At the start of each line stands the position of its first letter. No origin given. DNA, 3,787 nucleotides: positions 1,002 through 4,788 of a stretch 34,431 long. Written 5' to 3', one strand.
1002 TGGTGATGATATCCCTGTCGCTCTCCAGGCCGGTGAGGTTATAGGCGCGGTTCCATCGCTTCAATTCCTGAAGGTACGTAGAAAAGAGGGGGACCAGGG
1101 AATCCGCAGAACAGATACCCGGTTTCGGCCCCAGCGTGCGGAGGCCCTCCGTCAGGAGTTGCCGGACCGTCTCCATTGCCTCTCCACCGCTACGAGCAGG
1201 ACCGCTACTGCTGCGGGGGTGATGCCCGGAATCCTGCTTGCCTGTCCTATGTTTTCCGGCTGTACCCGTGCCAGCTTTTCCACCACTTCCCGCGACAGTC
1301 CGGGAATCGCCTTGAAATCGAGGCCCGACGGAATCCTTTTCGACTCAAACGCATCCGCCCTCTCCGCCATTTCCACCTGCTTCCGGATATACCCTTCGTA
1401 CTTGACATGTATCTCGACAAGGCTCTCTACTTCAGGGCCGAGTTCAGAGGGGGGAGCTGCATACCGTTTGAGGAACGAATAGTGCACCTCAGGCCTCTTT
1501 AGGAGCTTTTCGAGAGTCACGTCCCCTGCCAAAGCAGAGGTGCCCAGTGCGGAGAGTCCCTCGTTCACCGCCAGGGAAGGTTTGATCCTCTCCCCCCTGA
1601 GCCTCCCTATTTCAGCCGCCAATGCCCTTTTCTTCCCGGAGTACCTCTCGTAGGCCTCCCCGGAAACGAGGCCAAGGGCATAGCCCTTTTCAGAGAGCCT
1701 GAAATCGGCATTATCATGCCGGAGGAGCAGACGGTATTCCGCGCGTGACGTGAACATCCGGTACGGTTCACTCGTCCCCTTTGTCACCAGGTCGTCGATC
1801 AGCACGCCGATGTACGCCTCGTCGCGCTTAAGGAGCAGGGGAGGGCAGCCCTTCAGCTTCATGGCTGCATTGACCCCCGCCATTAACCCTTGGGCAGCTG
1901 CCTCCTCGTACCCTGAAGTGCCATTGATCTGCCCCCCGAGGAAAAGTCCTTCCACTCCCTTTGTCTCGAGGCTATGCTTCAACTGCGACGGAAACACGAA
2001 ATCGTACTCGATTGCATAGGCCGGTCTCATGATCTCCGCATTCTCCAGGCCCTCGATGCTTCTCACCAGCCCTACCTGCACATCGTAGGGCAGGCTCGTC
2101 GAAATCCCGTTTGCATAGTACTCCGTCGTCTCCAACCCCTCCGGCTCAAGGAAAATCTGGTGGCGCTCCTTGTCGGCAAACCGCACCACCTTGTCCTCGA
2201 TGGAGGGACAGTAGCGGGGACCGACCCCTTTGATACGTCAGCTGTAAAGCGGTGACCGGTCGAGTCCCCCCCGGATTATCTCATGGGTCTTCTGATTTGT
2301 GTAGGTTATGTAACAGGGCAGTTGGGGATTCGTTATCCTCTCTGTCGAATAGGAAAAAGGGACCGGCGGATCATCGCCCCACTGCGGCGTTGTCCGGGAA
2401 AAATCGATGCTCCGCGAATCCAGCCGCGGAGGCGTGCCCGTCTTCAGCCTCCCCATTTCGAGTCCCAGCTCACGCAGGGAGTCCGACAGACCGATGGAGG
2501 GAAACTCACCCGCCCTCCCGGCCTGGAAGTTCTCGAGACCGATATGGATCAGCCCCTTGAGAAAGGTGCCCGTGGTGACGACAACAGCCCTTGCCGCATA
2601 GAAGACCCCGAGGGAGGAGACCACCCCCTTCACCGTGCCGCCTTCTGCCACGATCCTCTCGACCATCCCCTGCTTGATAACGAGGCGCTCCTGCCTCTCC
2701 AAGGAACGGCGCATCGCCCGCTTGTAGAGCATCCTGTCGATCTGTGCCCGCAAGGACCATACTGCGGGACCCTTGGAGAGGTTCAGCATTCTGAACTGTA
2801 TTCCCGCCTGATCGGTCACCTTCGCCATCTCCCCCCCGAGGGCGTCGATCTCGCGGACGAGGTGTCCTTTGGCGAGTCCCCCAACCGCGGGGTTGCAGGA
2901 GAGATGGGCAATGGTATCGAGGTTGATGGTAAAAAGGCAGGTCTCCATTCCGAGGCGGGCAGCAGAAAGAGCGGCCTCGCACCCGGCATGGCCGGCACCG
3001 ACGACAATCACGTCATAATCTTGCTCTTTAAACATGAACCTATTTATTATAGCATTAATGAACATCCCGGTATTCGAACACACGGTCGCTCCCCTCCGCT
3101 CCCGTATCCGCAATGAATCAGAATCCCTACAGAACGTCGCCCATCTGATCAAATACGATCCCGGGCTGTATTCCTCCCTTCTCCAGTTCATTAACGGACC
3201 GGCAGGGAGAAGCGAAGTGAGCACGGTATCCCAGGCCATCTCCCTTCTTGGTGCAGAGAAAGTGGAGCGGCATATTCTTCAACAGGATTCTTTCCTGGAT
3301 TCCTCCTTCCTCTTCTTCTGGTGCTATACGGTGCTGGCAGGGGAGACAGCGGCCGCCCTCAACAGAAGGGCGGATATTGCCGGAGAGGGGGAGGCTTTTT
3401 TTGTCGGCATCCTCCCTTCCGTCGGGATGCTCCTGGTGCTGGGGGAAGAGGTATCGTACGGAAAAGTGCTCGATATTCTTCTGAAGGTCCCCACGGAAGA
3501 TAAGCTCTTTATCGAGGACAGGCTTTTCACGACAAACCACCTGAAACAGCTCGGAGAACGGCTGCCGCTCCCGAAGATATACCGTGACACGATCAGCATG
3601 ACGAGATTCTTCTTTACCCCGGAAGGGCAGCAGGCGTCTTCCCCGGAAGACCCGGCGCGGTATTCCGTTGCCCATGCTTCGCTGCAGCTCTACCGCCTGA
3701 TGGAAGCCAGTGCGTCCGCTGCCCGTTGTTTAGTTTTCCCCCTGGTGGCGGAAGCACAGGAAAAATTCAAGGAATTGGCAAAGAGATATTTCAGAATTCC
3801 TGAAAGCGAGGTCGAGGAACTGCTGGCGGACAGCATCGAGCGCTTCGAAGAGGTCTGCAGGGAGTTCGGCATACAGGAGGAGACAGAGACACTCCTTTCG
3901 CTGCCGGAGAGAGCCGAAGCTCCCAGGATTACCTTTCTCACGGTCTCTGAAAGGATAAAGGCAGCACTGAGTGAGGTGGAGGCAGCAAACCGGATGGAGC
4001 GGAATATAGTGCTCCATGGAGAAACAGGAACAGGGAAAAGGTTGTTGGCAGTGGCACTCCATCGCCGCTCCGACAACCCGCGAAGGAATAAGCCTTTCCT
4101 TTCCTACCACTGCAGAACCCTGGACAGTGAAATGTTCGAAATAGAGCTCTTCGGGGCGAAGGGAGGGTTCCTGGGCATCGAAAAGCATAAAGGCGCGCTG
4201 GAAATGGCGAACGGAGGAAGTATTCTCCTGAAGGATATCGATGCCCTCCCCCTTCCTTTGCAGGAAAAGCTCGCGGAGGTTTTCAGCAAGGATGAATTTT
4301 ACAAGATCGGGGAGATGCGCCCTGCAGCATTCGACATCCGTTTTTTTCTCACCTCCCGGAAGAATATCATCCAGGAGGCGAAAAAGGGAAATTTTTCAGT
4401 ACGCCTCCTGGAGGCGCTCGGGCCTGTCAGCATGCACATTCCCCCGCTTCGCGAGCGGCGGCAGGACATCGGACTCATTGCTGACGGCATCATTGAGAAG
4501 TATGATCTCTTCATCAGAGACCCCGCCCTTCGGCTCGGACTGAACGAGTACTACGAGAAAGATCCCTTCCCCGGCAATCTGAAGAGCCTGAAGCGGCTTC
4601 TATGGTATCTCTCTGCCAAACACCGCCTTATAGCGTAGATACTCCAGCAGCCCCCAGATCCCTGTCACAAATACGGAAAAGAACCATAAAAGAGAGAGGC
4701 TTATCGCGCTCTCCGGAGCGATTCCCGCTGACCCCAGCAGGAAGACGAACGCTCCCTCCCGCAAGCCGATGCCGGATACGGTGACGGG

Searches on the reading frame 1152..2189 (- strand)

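Call 51: search_protein_families(library=pfam, proteins=[window:1152-2189:-], max_evalue=0.001)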
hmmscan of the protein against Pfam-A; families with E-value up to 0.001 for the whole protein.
window:1152-2189:- (345 aa): 3 families
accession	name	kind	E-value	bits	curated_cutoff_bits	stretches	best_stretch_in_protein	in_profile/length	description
PF01134.28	GIDA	-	5.8e-52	177.5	22.1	1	2-114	277-389/391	Glucose inhibited division protein A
PF13932.14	SAM_GIDA_C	-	1.7e-23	82.6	27.1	1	277-332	2-57/57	tRNA modifying enzyme MnmG/GidA C-terminal helical bundle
PF21680.2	GIDA_C_1st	-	2.7e-19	70.1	24.7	1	178-271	2-95/96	tRNA modifying enzyme MnmG/GidA C-terminal helical domain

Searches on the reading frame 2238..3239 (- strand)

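Call 51: search_protein_families(library=pfam, proteins=[window:2238-3239:-], max_evalue=0.001)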
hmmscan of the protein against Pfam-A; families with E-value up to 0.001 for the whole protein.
window:2238-3239:- (333 aa): 7 families
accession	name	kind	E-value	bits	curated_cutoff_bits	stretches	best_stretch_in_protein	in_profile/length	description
PF01134.28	GIDA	-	2.9e-104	349.7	22.1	1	76-333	1-258/391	Glucose inhibited division protein A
PF07992.20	Pyr_redox_2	-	2.2e-06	27.7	26.1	1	75-158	1-58/291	Pyridine nucleotide-disulphide oxidoreductase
PF01266.30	DAO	-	4.1e-06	27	27.9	0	159-231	137-209/353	FAD dependent oxidoreductase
PF12831.13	FAD_oxidored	-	4.2e-06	26.7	27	1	76-208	1-126/416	FAD dependent oxidoreductase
PF00890.30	FAD_binding_2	-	7.4e-06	25.8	20.4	1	76-103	1-28/414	FAD binding domain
PF01262.27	AlaDh_PNT_C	-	0.00069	19.5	23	0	76-113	30-67/214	Alanine dehydrogenase/PNT, C-terminal domain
PF13738.12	Pyr_redox_3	-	0.00089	19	30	0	73-103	163-193/305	Pyridine nucleotide-disulphide oxidoreductase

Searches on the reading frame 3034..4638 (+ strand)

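Call 51: search_protein_families(library=pfam, proteins=[window:3034-4638:+], max_evalue=0.001)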
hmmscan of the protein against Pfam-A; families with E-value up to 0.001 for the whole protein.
window:3034-4638:+ (534 aa): 3 families
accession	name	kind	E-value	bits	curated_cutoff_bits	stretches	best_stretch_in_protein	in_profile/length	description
PF00158.32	Sigma54_activat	-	9.9e-32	110.4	20.2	1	304-462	4-162/168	Sigma-54 interaction domain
PF14532.12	Sigma54_activ_2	-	1.1e-12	48.8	25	1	305-472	4-138/138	Sigma-54 interaction domain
PF08668.18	HDOD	-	7.1e-12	45.7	22.9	1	11-169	1-169/196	HDOD domain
